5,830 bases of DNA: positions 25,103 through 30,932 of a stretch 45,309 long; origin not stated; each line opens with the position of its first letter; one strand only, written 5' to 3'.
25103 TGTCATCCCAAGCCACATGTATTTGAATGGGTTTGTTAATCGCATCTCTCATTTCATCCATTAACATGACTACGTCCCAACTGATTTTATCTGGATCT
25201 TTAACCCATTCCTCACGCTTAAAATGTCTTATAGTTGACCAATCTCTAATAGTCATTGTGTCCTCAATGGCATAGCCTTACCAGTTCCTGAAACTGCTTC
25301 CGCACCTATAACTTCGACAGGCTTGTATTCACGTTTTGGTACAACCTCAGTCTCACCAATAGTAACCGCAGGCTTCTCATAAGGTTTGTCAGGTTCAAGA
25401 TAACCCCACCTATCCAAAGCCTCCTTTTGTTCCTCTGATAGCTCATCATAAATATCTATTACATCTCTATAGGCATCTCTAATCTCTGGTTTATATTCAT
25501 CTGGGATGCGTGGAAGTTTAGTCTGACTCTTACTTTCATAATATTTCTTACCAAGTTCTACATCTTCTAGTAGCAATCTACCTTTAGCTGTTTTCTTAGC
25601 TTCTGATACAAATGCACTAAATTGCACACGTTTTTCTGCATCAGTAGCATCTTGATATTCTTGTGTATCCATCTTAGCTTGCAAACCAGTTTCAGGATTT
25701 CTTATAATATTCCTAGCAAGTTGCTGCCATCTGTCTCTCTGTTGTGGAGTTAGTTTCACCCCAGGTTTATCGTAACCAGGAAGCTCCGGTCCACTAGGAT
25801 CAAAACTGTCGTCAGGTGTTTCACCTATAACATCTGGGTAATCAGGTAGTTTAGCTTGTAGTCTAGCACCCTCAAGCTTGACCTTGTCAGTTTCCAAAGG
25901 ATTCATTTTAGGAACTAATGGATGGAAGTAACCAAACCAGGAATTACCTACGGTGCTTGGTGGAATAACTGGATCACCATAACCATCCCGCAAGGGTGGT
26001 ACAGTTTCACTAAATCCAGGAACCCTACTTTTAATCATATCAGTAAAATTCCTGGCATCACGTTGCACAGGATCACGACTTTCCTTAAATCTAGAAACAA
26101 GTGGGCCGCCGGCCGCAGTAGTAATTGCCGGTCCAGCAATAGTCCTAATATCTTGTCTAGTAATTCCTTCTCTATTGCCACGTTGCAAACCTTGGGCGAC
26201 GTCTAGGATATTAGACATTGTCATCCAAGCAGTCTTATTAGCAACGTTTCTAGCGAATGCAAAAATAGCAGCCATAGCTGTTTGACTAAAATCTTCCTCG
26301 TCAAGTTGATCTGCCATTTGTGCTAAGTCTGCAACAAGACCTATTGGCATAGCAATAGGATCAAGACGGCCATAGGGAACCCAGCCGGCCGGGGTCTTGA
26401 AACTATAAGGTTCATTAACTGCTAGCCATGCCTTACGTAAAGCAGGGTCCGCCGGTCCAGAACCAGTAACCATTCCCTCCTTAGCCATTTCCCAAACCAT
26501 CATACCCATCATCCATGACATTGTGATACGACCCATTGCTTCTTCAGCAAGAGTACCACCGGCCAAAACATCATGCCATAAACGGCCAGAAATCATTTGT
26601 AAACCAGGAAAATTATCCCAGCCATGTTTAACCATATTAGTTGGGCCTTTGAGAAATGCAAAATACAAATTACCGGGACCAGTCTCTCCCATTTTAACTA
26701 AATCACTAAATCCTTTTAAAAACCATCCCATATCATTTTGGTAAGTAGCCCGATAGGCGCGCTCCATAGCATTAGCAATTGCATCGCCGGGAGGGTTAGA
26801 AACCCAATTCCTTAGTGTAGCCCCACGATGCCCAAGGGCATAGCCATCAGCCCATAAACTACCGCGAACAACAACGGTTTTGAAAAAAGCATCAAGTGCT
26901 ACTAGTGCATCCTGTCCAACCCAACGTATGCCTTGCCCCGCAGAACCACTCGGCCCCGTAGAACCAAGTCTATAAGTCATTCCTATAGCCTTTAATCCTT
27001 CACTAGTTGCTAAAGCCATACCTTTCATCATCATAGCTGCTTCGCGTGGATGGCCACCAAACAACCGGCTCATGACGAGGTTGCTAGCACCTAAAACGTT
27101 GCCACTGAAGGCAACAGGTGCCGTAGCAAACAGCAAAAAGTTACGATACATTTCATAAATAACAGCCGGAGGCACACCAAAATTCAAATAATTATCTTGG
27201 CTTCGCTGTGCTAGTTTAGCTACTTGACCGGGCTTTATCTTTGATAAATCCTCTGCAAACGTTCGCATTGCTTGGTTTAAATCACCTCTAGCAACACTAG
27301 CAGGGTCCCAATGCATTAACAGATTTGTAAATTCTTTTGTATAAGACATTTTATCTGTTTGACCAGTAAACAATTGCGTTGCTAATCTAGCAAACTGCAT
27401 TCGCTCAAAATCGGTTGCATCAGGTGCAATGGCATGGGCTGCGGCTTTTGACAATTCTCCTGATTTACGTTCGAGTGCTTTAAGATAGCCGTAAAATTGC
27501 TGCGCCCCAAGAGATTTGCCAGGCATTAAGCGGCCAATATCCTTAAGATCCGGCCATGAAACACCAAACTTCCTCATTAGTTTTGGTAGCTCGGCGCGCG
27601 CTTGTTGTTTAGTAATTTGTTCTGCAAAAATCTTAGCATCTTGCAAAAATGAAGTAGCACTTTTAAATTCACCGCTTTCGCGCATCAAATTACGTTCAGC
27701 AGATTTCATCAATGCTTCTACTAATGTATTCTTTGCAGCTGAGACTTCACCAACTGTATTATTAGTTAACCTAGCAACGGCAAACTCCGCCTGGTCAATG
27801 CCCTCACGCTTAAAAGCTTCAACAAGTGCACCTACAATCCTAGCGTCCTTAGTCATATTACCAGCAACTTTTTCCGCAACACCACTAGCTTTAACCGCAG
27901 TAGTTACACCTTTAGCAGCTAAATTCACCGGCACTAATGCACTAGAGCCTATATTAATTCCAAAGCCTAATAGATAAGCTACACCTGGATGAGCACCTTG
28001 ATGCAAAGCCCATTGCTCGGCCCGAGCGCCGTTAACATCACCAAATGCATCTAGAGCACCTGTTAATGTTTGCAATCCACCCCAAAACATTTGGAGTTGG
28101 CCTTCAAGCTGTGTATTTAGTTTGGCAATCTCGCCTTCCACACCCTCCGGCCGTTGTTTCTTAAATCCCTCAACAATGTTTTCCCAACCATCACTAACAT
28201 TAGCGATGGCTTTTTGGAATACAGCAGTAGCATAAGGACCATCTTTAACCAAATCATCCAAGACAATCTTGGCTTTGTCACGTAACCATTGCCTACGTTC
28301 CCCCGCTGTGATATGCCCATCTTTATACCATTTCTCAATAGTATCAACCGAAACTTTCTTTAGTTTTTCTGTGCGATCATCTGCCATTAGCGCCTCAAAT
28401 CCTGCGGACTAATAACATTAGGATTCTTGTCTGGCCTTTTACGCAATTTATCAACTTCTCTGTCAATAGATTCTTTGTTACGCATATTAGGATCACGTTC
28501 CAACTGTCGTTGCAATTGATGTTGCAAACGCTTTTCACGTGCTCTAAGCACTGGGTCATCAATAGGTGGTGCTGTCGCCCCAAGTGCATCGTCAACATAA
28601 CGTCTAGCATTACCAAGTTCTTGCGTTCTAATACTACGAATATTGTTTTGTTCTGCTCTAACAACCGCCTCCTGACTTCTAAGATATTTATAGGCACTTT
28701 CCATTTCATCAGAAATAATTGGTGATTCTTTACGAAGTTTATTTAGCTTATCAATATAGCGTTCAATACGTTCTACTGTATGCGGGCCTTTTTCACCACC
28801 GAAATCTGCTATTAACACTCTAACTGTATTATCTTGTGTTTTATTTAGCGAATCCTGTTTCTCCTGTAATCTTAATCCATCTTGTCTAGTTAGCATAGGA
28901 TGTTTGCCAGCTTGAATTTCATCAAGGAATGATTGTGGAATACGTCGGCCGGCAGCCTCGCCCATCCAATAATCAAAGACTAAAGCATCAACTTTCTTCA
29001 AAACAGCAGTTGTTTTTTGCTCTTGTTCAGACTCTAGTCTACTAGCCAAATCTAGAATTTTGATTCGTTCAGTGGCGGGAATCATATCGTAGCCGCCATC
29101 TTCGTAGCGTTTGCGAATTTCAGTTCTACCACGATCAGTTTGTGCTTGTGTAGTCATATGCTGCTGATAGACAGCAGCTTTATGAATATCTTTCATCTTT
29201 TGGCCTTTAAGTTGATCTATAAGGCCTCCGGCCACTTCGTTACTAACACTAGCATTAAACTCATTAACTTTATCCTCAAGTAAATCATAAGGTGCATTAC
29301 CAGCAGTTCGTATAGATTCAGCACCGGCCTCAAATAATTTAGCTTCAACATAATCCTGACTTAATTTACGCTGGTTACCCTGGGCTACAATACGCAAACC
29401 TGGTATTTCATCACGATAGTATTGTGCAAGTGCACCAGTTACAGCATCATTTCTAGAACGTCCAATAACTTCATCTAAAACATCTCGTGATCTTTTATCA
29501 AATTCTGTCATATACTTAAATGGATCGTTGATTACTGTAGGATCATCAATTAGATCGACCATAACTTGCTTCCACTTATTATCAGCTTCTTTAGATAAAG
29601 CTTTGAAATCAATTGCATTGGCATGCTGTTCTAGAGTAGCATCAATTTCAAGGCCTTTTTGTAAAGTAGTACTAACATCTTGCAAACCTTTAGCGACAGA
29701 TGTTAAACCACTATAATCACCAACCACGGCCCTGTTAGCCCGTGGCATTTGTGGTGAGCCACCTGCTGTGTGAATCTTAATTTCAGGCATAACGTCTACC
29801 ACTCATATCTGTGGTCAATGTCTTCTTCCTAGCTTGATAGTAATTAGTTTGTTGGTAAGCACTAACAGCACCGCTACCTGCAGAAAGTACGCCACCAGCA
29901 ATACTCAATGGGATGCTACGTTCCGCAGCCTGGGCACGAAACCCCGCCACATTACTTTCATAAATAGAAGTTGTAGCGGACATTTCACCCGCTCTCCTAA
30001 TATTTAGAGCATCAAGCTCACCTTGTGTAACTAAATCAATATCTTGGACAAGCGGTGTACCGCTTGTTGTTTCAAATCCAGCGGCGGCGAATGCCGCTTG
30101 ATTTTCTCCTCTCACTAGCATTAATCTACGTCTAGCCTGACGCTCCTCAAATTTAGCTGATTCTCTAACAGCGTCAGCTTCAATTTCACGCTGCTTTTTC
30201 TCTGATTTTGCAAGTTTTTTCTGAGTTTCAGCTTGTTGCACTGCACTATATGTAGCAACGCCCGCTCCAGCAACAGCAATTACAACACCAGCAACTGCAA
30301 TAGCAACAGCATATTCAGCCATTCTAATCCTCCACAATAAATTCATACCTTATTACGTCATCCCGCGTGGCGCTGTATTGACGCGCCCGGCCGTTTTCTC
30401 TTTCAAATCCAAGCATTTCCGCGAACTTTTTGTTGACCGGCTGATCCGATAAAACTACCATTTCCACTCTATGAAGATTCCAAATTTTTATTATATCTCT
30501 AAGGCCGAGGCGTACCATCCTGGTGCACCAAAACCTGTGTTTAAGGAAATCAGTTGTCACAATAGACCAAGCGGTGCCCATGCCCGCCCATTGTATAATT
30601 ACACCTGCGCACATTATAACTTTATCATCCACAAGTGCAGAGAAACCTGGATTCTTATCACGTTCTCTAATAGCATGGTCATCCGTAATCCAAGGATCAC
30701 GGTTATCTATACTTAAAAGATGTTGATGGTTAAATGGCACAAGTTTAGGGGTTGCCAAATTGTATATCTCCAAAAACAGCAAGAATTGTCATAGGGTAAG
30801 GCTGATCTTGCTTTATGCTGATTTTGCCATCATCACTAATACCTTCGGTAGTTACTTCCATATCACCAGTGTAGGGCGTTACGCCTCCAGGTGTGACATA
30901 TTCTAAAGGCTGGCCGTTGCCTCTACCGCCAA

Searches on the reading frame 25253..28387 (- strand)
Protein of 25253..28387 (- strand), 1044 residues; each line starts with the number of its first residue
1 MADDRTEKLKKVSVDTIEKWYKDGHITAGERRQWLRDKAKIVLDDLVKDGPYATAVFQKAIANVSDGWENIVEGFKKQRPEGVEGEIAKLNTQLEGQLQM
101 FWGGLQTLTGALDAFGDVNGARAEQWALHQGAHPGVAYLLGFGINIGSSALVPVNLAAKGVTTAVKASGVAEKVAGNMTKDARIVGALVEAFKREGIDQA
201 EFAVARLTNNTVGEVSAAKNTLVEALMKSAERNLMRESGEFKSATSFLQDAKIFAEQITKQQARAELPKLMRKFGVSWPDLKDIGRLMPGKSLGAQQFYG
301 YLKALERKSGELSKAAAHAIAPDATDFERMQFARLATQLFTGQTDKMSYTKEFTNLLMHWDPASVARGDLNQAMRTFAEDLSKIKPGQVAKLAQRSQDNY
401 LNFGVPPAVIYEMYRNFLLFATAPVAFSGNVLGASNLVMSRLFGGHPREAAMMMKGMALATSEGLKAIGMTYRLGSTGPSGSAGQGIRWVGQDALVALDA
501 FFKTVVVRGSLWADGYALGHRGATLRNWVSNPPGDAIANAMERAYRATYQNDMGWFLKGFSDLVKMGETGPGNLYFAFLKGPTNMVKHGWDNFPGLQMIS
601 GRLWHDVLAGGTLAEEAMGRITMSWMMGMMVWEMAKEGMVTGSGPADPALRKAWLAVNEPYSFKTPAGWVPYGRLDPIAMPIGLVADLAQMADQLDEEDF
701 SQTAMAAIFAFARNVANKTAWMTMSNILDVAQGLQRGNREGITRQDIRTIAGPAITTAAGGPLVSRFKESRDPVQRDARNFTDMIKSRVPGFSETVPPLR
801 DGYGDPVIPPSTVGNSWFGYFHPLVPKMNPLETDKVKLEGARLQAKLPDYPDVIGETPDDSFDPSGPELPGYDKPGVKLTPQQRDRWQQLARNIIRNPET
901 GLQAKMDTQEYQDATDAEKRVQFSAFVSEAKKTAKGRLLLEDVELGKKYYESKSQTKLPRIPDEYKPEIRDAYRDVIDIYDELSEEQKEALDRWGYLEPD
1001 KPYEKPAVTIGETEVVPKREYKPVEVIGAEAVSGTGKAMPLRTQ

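Call 79: search_protein_families(library=phrogs, max_evalue=0.00001, proteins=[window:25253-28387:-])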
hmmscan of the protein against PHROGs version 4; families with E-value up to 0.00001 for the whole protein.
window:25253-28387:- (1044 aa): 1 family
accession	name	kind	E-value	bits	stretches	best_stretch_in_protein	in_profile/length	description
phrog_6651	-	head and packaging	5.9e-19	68.5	1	613-734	1015-1137/1375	internal virion protein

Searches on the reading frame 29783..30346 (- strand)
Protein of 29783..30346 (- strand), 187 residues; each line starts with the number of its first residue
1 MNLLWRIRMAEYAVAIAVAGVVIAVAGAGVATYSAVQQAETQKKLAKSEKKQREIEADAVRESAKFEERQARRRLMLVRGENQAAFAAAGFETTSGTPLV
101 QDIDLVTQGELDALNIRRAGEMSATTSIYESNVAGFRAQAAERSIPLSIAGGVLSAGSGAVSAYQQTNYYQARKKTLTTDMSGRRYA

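Call 79: search_protein_families(library=phrogs, max_evalue=0.00001, proteins=[window:29783-30346:-])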
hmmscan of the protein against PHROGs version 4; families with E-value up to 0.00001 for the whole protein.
window:29783-30346:- (187 aa): 1 family
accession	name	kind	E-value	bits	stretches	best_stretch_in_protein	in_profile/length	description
phrog_418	-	head and packaging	2.4e-19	71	1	16-169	6-158/166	internal virion protein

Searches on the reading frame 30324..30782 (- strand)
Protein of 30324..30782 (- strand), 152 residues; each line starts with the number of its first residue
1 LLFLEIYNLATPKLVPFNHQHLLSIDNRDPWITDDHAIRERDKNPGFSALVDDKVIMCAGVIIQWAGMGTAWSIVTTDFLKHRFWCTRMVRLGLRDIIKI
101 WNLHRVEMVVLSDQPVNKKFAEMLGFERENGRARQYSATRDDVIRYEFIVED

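Call 79: search_protein_families(library=phrogs, max_evalue=0.00001, proteins=[window:30324-30782:-])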
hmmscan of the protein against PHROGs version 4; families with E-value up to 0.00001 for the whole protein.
window:30324-30782:- (152 aa): 1 family
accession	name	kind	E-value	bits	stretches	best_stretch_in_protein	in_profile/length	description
phrog_4177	-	unknown function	2.5e-19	70.7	1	14-147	3-140/143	-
